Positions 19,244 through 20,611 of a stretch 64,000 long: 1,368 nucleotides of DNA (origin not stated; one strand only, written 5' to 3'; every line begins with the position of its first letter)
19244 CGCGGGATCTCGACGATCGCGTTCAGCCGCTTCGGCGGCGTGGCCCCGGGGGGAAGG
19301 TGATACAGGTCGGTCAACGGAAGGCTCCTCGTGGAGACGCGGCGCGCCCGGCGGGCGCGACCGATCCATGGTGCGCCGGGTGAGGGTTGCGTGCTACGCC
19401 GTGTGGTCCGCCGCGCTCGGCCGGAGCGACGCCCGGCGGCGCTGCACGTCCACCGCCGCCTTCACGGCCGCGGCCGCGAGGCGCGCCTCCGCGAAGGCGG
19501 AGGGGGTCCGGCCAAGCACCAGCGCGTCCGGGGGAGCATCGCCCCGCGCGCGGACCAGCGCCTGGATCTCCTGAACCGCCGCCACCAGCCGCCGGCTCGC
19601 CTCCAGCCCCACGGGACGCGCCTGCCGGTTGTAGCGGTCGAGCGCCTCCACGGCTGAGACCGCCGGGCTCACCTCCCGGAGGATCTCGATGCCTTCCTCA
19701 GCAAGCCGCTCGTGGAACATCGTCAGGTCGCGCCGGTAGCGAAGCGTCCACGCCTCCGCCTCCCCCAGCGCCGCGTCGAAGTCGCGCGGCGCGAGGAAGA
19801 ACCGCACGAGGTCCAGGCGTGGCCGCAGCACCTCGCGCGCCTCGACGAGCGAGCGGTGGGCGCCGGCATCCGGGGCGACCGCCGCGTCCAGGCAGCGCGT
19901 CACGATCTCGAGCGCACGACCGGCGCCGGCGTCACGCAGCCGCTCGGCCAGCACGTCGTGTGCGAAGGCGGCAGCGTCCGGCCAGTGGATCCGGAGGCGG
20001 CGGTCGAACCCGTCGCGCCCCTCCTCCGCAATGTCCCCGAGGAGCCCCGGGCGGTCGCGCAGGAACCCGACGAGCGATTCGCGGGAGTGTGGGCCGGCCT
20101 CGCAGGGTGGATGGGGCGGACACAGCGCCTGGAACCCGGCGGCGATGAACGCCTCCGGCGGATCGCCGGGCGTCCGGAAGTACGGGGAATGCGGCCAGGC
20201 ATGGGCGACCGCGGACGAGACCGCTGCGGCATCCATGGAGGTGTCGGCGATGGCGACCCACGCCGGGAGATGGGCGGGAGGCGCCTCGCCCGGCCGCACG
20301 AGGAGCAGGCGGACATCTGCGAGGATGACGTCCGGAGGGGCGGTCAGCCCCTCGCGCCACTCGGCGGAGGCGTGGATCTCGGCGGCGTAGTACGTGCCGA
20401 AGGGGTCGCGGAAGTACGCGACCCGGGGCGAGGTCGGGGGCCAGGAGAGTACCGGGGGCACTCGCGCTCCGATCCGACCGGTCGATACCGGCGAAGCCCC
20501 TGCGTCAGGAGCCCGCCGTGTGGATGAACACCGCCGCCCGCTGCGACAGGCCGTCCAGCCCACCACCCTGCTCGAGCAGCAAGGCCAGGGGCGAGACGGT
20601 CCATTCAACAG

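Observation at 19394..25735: Candidate new peptide-signalling cassette: STAND-TPR-SARP receptor, pro-peptide gene, HDOD protein and an unknown protein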

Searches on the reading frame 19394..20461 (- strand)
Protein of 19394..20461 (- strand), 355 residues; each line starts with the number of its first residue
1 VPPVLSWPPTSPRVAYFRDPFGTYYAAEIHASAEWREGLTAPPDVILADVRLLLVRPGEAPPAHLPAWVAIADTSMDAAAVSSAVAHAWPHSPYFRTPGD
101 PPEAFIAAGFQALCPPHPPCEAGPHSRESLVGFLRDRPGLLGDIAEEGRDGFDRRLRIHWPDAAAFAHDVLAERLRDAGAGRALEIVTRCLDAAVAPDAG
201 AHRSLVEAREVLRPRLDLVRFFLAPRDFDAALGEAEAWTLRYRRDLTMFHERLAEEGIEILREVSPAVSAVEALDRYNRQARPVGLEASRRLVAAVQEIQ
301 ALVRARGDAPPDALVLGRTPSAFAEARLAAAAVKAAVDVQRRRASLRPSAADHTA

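Call 4: search_protein_families(library=pfam, proteins=[window:19394-20461:-], max_evalue=0.01)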
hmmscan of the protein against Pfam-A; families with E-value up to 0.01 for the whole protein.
window:19394-20461:- (355 aa): 0 families

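Call 5: find_related_loci(query=window:19394-20461:-, collection=genome_contigs, flank=10000)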
Query window:19394-20461:- (355 aa) in genome_contigs; peptide patterns used: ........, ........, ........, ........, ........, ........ (x = any residue, [..] = any of these).
599 stretches matched a pattern, but none encodes a relative of the query by tblastn (E <= 1e-3).
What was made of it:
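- Tried and rejected: It found nothing (call 5).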

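Call 6: find_homologous_proteins(query=window:19394-20461:-)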
Query window:19394-20461:- (355 aa): 24 proteins with E <= 0.001 among 8000 candidates.
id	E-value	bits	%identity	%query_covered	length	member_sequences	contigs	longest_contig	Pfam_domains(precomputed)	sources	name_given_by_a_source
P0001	2.8e-206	703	90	100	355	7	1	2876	-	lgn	-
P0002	6.7e-190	649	83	100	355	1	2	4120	-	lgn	-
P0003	3.1e-140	486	65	100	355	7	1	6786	-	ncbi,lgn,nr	ncbi:MAG: hypothetical protein Q8M79_09470 [Dehalococcoidia bacterium]|nr:hypothetical protein [Deha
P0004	7.8e-137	475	64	99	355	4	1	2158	-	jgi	jgi:hypothetical protein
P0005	6.5e-132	458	65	96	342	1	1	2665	-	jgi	-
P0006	2.6e-116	407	58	100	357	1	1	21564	-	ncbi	-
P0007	5.5e-112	393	56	100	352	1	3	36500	-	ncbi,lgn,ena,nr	ncbi:MAG: hypothetical protein O2798_04060 [Chloroflexi bacterium]|nr:hypothetical protein [Chlorofl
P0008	1.2e-101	359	54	99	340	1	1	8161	-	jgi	jgi:hypothetical protein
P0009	2.9e-80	289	45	99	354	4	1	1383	-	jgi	jgi:hypothetical protein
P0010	3.6e-79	285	48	95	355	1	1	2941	-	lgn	-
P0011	6.7e-78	281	45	96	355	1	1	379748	-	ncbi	-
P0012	8.1e-77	277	47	95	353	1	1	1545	-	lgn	-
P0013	7.0e-69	251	44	94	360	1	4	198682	-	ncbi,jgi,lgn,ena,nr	ncbi:MAG: hypothetical protein M0R73_04440 [Dehalococcoidia bacterium]|nr:hypothetical protein [Deha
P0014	1.9e-68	250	43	95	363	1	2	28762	-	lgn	-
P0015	9.5e-68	247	43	94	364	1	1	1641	-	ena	-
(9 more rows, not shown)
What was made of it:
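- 19394..20461 (-): 355-aa protein of unknown function ('U355'): small N-terminal beta domain plus a long helical bundle, with an invariant CPPHPPC motif. 24 homologues, where named all Chloroflexi MAGs (call 6).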

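Call 7: find_encoding_contigs(protein=P0006, flank=8000, max_places=2)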
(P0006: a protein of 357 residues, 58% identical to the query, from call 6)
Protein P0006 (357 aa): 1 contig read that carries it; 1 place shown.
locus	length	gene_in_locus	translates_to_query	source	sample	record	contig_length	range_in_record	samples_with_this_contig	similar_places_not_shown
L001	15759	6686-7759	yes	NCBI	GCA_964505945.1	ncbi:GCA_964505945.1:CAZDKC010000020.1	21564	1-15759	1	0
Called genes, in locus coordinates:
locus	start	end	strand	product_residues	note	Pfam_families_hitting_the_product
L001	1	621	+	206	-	?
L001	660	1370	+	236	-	PF00588:SpoU_methylase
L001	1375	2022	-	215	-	-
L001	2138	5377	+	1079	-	PF25873:WHD_MalT, PF00515:TPR_1 (faint), PF07719:TPR_2 (faint), PF13424:TPR_12, PF17874:TPR_MalT, PF13424:TPR_12 (weak), PF03704:BTAD, PF14559:TPR_19 (weak), +1 more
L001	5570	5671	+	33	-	-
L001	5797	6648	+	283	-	PF08668:HDOD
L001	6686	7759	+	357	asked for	-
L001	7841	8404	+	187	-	PF00719:Pyrophosphatase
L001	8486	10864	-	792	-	PF00403:HMA, PF00122:E1-E2_ATPase, PF00702:Hydrolase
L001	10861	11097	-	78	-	PF13376:OmdA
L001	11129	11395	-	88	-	PF02583:Trns_repr_metal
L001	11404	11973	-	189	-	PF00403:HMA (weak)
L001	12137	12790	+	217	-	PF01738:DLH (weak), PF02230:Abhydrolase_2, PF03959:FSH1 (weak), PF12146:Hydrolase_4 (weak)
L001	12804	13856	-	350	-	PF02527:GidB, PF01209:Ubie_methyltran, PF13489:Methyltransf_23, PF24675:NpmA (weak), PF13649:Methyltransf_25, PF13847:Methyltransf_31, PF08241:Methyltransf_11, PF08242:Methyltransf_12, +1 more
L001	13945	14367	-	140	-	PF01575:MaoC_dehydratas, PF13452:FAS1_DH_region (weak)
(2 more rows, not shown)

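Call 8: find_encoding_contigs(protein=P0007, flank=8000, max_places=2)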
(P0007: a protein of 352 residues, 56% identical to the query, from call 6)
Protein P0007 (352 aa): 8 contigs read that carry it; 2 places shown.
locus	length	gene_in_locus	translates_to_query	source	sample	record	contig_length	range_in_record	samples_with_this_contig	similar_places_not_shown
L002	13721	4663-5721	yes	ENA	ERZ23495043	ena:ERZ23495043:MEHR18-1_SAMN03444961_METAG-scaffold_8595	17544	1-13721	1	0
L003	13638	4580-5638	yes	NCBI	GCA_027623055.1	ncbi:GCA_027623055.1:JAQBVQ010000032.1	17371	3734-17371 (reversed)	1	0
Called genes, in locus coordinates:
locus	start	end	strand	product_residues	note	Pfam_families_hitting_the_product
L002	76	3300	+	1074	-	PF13432:TPR_16 (faint), PF25873:WHD_MalT, PF14559:TPR_19 (faint), PF00515:TPR_1 (faint), PF13424:TPR_12 (weak), PF17874:TPR_MalT, PF13424:TPR_12 (weak), PF03704:BTAD, +2 more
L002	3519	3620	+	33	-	-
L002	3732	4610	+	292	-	PF08668:HDOD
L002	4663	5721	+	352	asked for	-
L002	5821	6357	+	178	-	PF00719:Pyrophosphatase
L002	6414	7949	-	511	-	PF02310:B12-binding, PF04055:Radical_SAM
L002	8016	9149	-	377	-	PF00083:Sugar_tr, PF07690:MFS_1, PF12832:MFS_1_like, PF11700:ATG22, PF12832:MFS_1_like (weak), PF07690:MFS_1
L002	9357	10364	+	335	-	PF00496:SBP_bac_5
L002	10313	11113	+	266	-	PF00496:SBP_bac_5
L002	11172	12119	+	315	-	PF19300:BPD_transp_1_N, PF00528:BPD_transp_1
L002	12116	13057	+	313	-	PF12911:OppC_N, PF00528:BPD_transp_1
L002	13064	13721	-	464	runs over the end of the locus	PF05977:MFS_3, PF07690:MFS_1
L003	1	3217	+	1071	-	PF13191:AAA_16 (weak), PF13432:TPR_16 (faint), PF25873:WHD_MalT, PF14559:TPR_19 (faint), PF13424:TPR_12 (weak), PF17874:TPR_MalT, PF13424:TPR_12 (weak), PF03704:BTAD, +3 more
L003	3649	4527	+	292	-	PF08668:HDOD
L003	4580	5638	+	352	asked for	-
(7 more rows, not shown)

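Call 9: find_encoding_contigs(protein=P0011, flank=8000, max_places=2)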
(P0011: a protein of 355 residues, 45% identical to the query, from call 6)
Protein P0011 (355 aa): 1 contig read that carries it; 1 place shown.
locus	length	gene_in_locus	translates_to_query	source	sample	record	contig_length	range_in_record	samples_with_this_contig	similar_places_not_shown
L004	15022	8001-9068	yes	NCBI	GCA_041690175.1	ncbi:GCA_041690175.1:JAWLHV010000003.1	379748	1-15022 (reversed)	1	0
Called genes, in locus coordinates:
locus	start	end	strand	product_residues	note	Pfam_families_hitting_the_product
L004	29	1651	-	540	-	PF00005:ABC_tran, PF13191:AAA_16 (faint), PF13555:AAA_29 (faint), PF25199:nSTAND_NTPase5 (faint), PF00004:AAA (faint), PF02463:SMC_N (faint), PF00005:ABC_tran, PF13304:AAA_21 (weak), +3 more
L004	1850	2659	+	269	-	PF00588:SpoU_methylase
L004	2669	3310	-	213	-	-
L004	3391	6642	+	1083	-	PF13432:TPR_16 (faint), PF14559:TPR_19 (faint), PF25873:WHD_MalT, PF13174:TPR_6 (faint), PF13424:TPR_12, PF17874:TPR_MalT, PF13424:TPR_12 (weak), PF03704:BTAD, +3 more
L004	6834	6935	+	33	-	-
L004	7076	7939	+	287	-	PF08668:HDOD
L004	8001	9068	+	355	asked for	-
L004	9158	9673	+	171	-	PF00719:Pyrophosphatase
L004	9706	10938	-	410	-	PF00083:Sugar_tr, PF07690:MFS_1, PF12832:MFS_1_like, PF13347:MFS_2, PF12832:MFS_1_like (weak), PF07690:MFS_1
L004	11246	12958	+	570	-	PF00496:SBP_bac_5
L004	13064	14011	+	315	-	PF19300:BPD_transp_1_N, PF00528:BPD_transp_1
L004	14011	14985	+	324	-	PF12911:OppC_N, PF00528:BPD_transp_1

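Call 10: find_encoding_contigs(protein=P0013, flank=8000, max_places=2)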
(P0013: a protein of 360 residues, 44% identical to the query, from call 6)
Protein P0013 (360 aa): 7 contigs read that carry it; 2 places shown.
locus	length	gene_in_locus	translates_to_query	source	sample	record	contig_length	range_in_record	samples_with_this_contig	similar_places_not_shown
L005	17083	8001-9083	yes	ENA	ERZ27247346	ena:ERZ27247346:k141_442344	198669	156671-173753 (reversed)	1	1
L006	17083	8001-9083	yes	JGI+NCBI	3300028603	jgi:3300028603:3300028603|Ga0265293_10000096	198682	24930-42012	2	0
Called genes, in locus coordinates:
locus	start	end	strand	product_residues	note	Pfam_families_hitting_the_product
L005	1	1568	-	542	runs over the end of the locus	PF00005:ABC_tran, PF02463:SMC_N (faint), PF13191:AAA_16 (faint), PF13604:AAA_30 (faint), PF20703:nSTAND1 (faint), PF25199:nSTAND_NTPase5 (faint), PF00004:AAA (faint), PF00005:ABC_tran, +5 more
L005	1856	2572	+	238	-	PF00588:SpoU_methylase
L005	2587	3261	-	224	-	-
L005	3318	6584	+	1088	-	PF13432:TPR_16 (faint), PF14559:TPR_19 (faint), PF13174:TPR_6 (faint), PF25873:WHD_MalT, PF13424:TPR_12, PF17874:TPR_MalT, PF13424:TPR_12 (weak), PF03704:BTAD, +2 more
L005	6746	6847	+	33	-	-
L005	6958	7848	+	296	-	PF08668:HDOD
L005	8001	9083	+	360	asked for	-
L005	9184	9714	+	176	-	PF00719:Pyrophosphatase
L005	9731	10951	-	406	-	PF00083:Sugar_tr, PF07690:MFS_1, PF11700:ATG22 (weak), PF12832:MFS_1_like, PF13347:MFS_2 (weak), PF12832:MFS_1_like, PF07690:MFS_1, PF06779:MFS_4 (weak)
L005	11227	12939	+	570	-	PF00496:SBP_bac_5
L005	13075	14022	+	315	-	PF19300:BPD_transp_1_N, PF00528:BPD_transp_1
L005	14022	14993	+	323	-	PF12911:OppC_N, PF00528:BPD_transp_1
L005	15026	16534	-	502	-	PF13347:MFS_2 (weak), PF05977:MFS_3, PF07690:MFS_1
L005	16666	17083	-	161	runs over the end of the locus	PF22381:Staph_reg_Sar_Rot (weak), PF01047:MarR, PF12802:MarR_2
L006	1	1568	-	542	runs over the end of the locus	PF00005:ABC_tran, PF02463:SMC_N (faint), PF13191:AAA_16 (faint), PF13604:AAA_30 (faint), PF20703:nSTAND1 (faint), PF25199:nSTAND_NTPase5 (faint), PF00004:AAA (faint), PF00005:ABC_tran, +5 more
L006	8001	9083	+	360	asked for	-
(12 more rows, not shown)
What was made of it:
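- In HDOD-type loci the flanking genes are conserved too: SpoU, inorganic pyrophosphatase, an MFS transporter and the Opp-like genes (calls 7-10).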

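Call 25: find_related_loci(query=A1, collection=metagenome_contigs, flank=6000)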
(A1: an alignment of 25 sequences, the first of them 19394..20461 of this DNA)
Query A1 (355 aa) in metagenome_contigs; peptide patterns used: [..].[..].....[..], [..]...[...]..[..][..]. (x = any residue, [..] = any of these).
418 stretches matched a pattern; 14 encode a relative of the query (tblastn E <= 1e-3); 13 distinct loci.
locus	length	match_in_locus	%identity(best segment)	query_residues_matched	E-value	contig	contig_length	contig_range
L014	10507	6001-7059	90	3-355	0e+0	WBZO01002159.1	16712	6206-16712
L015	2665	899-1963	65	1-355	2e-137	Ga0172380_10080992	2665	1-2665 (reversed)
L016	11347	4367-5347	42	1-325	2e-73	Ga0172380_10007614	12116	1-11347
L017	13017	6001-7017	44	7-340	6e-64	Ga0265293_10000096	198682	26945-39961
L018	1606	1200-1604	68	3-137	1e-56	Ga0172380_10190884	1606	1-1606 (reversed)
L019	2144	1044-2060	39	5-343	9e-55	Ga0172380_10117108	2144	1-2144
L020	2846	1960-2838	40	14-302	3e-51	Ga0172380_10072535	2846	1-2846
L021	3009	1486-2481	38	16-345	9e-45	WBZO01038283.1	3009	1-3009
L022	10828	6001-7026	41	8-343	2e-44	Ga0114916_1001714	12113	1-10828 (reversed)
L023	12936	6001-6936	34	14-320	5e-36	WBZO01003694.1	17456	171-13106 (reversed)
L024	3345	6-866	42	65-344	4e-33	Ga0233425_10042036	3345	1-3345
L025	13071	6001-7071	39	6-343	1e-50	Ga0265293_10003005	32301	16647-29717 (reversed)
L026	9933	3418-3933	41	177-344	2e-13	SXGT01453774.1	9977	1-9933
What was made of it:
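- Tried and rejected: The protein database and an alignment-based metagenome scan did work (calls 6, 25).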

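Call 38: predict_structure(alignment_id=A1)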
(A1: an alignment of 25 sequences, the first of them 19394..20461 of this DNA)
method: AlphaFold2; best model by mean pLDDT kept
length: 355 residues; sequences in the alignment: 25
mean_pLDDT: 90.8   pTM: 0.78
mean pLDDT of the five models: 90.8, 90.7, 90.5, 89.1, 88.9
residues with pLDDT >= 90: 277; 70-90: 58; 50-70: 5; < 50: 15
segments of 3 or more residues with pLDDT < 50: 1-11, 352-355
pLDDT, mean of each block of 10 residues (from residue 1): 38 82 93 82 91 91 91 91 95 93 96 84 93 94 92 94 96 94 96 91 94 95 95 98 96 98 97 94 95 98 93 93 98 97 79 46
secondary structure, 60 per line:
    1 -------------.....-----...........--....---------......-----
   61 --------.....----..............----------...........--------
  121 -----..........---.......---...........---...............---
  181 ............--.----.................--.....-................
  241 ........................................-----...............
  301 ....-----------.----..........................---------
elements in order: E14-18 E24-31 H37-40 E50-55 E69-73 H78-91 H102-112 H126-135 H139-145 H149-159 H163-177 H181-192 H200-216 H219-223 H225-280 H286-304 H321-346

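Call 42: fold_search(model_id=the predicted structure, library=pdb)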
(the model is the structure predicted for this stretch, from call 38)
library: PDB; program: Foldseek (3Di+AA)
matches with E <= 10: 76; with E <= 0.001: 0
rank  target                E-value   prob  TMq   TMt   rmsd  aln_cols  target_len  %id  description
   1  6bpl_A                4.0e-01  0.07  0.10  0.07  23.7       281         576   10  E. coli MsbA in complex with LPS and inhibitor G907 (released 2018-05-02)
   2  7sel_A                6.3e-01  0.08  0.11  0.07  24.3       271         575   11  E. coli MsbA in complex with LPS and inhibitor G7090 (compound 3) (released 2022-03-09)
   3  6p6i_A                1.2e+00  0.08  0.13  0.08  24.2       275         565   13  Structure of YbtPQ importer (released 2020-03-04)
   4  7uni_C                1.4e+00  0.08  0.13  0.17  16.6       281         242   15  De novo designed chlorophyll dimer protein with Zn pheophorbide a methyl ester, SP2-ZnPPaM (released 2023-04-19)
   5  9hr5_A                1.6e+00  0.03  0.12  0.11  24.9       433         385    9  Salmonella enterica Lamassu LmuA nuclease tetramer bound to DNA duplex (released 2025-10-01)
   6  7pru_A                1.7e+00  0.04  0.12  0.09  22.2       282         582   10  Structure of CtAtm1 in the inward-facing partially occluded with cargo bound (released 2022-08-10)
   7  9dbf                  1.9e+00  0.06  0.13  0.14  24.8       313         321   12  Zn-Bound Structure of a Single-Chain Tet4 Variant with an L42W Mutation (released 2025-08-06)
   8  9hr5_C                1.9e+00  0.02  0.12  0.11  24.7       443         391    8  Salmonella enterica Lamassu LmuA nuclease tetramer bound to DNA duplex (released 2025-10-01)
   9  8j07_8A               2.2e+00  0.15  0.18  0.29  19.2       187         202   16  96nm repeat of human respiratory doublet microtubule and associated axonemal complexes (released 2023-07-26)
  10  6par_A                2.3e+00  0.04  0.12  0.08  24.7       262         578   12  Structure of a bacterial Atm1-family ABC exporter with MgAMPPNP bound (released 2020-06-24)
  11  1h6g_A                2.4e+00  0.08  0.14  0.18  17.7       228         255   14  alpha-catenin M-domain (released 2001-08-07)
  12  5c1f_A                2.6e+00  0.06  0.13  0.15  29.0       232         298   11  Structure of the Imp2 F-BAR domain (released 2016-01-27)
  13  6r1j_D                2.7e+00  0.05  0.14  0.18  25.2       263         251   14  Structure of the soluble AhlC triple head mutant of the tripartite alpha-pore forming toxin, AHL, from Aeromonas hydro (released 2019-07-10)
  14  7sgr_B                2.7e+00  0.04  0.12  0.08  23.8       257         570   11  Structure of hemolysin A secretion system HlyB/D complex (released 2022-09-14)
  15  7uni_A                2.8e+00  0.08  0.15  0.21  16.3       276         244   14  De novo designed chlorophyll dimer protein with Zn pheophorbide a methyl ester, SP2-ZnPPaM (released 2023-04-19)
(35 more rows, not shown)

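Call 63: search_protein_families(library=ncbifam, proteins=[window:19394-20461:-], max_evalue=0.01)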
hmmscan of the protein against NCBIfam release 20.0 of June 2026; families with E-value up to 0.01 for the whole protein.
window:19394-20461:- (355 aa): 0 families
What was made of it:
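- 19394..20461 (-): No Pfam or NCBIfam hit (calls 4, 63).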
